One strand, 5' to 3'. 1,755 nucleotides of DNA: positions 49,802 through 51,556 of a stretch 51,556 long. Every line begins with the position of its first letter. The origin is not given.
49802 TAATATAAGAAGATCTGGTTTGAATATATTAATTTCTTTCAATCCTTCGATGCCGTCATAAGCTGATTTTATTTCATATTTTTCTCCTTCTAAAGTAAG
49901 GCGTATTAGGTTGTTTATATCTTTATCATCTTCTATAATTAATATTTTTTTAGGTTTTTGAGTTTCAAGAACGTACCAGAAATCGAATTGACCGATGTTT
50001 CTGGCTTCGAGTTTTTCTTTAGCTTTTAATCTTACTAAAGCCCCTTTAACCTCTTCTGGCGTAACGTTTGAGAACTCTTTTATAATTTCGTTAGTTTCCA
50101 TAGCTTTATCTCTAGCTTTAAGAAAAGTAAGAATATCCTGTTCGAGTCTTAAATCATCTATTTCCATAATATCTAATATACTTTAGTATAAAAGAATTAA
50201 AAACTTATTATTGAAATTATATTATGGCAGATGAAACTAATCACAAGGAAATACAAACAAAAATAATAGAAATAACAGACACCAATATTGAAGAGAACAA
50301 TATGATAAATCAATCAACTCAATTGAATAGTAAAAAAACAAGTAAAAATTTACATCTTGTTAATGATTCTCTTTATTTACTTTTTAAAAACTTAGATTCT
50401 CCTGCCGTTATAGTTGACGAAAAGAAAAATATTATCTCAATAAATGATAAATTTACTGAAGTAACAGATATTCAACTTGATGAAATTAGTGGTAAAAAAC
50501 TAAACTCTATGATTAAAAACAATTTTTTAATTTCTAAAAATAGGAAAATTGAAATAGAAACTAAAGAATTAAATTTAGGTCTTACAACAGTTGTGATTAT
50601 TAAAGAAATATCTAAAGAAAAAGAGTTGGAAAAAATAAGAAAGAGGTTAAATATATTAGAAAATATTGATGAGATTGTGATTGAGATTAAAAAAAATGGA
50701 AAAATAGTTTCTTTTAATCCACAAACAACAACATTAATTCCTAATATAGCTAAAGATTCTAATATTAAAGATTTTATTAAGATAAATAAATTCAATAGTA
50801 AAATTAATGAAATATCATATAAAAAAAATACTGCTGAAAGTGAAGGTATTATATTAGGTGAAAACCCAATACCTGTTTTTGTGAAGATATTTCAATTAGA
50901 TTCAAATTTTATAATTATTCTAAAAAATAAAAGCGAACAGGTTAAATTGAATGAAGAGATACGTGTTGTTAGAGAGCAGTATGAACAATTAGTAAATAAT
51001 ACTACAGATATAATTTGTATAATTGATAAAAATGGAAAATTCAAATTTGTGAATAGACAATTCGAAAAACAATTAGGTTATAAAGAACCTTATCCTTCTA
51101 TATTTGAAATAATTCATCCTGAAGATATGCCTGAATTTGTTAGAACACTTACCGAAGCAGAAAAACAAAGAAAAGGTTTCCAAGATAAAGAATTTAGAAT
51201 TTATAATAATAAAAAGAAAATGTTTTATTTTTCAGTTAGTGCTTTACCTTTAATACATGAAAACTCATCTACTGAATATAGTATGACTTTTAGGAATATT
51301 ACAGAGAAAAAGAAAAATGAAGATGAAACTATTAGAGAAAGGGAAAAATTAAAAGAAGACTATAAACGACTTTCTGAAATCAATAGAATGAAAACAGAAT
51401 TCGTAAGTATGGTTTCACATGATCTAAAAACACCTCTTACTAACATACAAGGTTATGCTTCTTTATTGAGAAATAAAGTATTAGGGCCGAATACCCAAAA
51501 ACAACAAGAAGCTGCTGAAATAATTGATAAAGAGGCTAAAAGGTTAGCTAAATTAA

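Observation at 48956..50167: Archaeal response regulator with wHTH-REC-degenerate GGDEF architecture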

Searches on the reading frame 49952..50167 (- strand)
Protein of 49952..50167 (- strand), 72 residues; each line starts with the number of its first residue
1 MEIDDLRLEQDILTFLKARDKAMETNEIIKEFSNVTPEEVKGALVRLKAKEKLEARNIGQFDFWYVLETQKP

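Call 36: search_solved_structures(query=A3, max_evalue=10, show_alignments=2)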
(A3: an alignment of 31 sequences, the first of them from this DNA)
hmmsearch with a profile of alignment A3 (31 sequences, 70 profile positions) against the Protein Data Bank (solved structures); distinct sequences matched with E-value up to 10: 298 (the best 60 are shown).
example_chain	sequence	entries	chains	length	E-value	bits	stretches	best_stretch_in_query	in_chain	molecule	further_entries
8c7t_A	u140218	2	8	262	8.1e-06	29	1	7-62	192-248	GTP-sensing transcriptional pleiotropic repressor CodY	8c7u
2lvs_A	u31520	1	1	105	1.9e-05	27.8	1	19-55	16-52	Putative uncharacterized protein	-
1q1h_A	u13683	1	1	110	3.9e-05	26.8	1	11-56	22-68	Transcription Factor E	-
1j75_A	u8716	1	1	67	8.7e-05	25.7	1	3-53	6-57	Tumor Stroma and Activated Macrophage Protein DLM-1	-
2heo_A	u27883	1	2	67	0.00017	24.7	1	3-53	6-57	Z-DNA binding protein 1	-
9j8g_A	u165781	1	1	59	0.00017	24.7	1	7-53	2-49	Z-DNA-binding protein 1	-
2b0l_A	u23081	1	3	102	0.00026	24.1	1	6-62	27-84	GTP-sensing transcriptional pleiotropic repressor codY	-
2d1h_A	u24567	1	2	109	0.00045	23.4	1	12-67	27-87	109aa long hypothetical transcriptional regulator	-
4hob_A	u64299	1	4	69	0.00046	23.3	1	5-52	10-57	Putative uncharacterized protein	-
9w4v_A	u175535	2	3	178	0.00052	23.2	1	7-51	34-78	Uncharacterized HTH-type transcriptional regulator PH0140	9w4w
7fby_A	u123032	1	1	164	0.00054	23.1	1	7-51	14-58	Transcriptional regulatory protein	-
3jth_A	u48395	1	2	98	0.00078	22.6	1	11-68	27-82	Transcription activator HlyU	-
5znx_A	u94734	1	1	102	0.00079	22.6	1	11-68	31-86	Transcriptional activator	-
3i71_A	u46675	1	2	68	0.00088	22.4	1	9-56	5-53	Ethanolamine utilization protein eutK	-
1wj5_A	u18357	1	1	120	0.00098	22.3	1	20-68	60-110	hypothetical protein (RIKEN cDNA 0610009H20)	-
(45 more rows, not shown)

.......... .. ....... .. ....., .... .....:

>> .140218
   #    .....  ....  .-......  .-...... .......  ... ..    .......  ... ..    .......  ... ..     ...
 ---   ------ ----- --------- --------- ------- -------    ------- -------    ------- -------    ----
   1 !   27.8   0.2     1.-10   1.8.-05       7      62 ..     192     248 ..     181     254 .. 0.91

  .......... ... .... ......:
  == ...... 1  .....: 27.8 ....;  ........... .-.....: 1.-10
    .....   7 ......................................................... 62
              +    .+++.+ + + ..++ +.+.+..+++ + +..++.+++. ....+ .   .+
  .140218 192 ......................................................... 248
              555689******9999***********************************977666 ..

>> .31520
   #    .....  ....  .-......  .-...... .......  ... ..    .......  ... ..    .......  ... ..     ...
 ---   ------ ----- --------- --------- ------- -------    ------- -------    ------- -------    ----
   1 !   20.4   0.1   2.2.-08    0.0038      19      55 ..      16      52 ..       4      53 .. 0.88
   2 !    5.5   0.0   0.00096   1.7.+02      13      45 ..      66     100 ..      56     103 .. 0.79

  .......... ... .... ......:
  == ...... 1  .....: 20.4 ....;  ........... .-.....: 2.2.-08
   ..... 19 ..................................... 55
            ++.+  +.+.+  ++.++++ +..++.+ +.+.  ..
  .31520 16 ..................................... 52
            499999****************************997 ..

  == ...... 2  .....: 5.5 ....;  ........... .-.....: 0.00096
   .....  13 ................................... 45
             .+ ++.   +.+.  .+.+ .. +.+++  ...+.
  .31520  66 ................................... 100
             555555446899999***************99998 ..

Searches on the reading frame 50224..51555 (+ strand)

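Call 3: search_protein_families(library=pfam, proteins=[window:50224-51555:+], max_evalue=1)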
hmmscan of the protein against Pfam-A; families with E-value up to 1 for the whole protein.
window:50224-51555:+ (444 aa): 10 families
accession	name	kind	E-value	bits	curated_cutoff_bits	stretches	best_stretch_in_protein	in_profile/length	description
PF00989.32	PAS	-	3.6e-20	72.5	22.6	2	251-358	1-112/113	PAS fold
PF00512.31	HisKA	-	1.2e-15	57.8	26.9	1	389-444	1-53/66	His Kinase A (phospho-acceptor) domain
PF13188.13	PAS_8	-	1.6e-12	47.3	21.8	2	251-302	1-55/65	PAS domain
PF13426.13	PAS_9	-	2.2e-11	44.4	27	2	262-361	2-103/103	PAS domain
PF08447.18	PAS_3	-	1.5e-07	32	25.6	1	275-351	3-82/89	PAS fold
PF08448.16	PAS_4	-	4.4e-06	27.3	23.1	1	258-363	2-109/110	PAS fold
PF12860.13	PAS_7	-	0.004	17.7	27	0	56-100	3-48/115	PAS fold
PF01871.22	AMMECR1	-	0.014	15.4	25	1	131-186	79-140/168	AMMECR1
PF24820.1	Diguanyl_cycl_sensor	-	0.018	15.4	28.1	0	55-100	3-48/109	Diguanylate cyclase-like sensor domain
PF07504.19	FTP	-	0.21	11.9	21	0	150-165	33-48/51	Fungalysin/Thermolysin Propeptide Motif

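Call 4: search_protein_families(library=ncbifam, proteins=[window:50224-51555:+], max_evalue=1)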
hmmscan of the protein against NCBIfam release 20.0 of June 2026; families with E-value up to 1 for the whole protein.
window:50224-51555:+ (444 aa): 35 families (the best 25 are shown)
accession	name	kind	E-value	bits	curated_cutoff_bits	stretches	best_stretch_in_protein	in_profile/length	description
NF046044.1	PnpS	equivalog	1.7e-23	83.3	400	2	237-444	41-223/390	two-component system histidine kinase PnpS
TIGR00229.1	sensory_box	domain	9e-22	77.5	22.9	3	250-368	4-125/126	PAS domain S-box protein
NF047874.1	MASE3_PAS_HK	subfamily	2.4e-20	72.9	560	1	232-444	246-456/655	MASE3 domain-containing sensor histidine kinase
TIGR02966.1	phoR_proteo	equivalog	3.4e-19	69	334.2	1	251-444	6-167/333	phosphate regulon sensor histidine kinase PhoR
NF008468.0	PRK11360.1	equivalog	4.4e-17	61.7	646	3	242-443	259-446/616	two-component system sensor histidine kinase AtoS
NF008302.0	PRK11091.1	equivalog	1.6e-09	36.6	838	1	234-427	142-320/779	aerobic respiration two-component sensor histidine kinase ArcB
NF047465.1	hybrid_HK_LvrA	exception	8.9e-09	33.9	1200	1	363-443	176-253/819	hybrid histidine kinase/response regulator LvrA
NF041880.1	EPS_EpsF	equivalog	1.3e-08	33.8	900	1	251-444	140-328/492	response regulator EpsF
NF038297.2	hybrid_HK_HrmK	equivalog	1.5e-08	33.8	725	1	371-442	216-287/607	hybrid histidine kinase/response regulator HrmK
NF008235.0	PRK11006.1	equivalog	2e-08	33.5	390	1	378-443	192-255/431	phosphate regulon sensor histidine kinase PhoR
NF045911.1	TCSHisKinNblS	equivalog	5.9e-08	31.5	1000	1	244-444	259-442/621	two-component system sensor histidine kinase NblS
NF041552.1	TF_PrdR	equivalog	1.9e-07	29.8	795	2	129-387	19-262/577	sigma-54 dependent transcriptional regulator PrdR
NF033091.0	HK_VanS_ACDEFG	equivalog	2.9e-07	29.9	400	1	368-444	52-127/293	vancomycin resistance histidine kinase VanS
NF050805.1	CellDivHKDivJCaul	equivalog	4.3e-07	28.5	1000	1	383-441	291-349/531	cell cycle sensor histidine kinase DivJ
NF040691.1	MtrAB_MtrB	equivalog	4.6e-07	29.2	450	1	375-444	256-324/507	MtrAB system histidine kinase MtrB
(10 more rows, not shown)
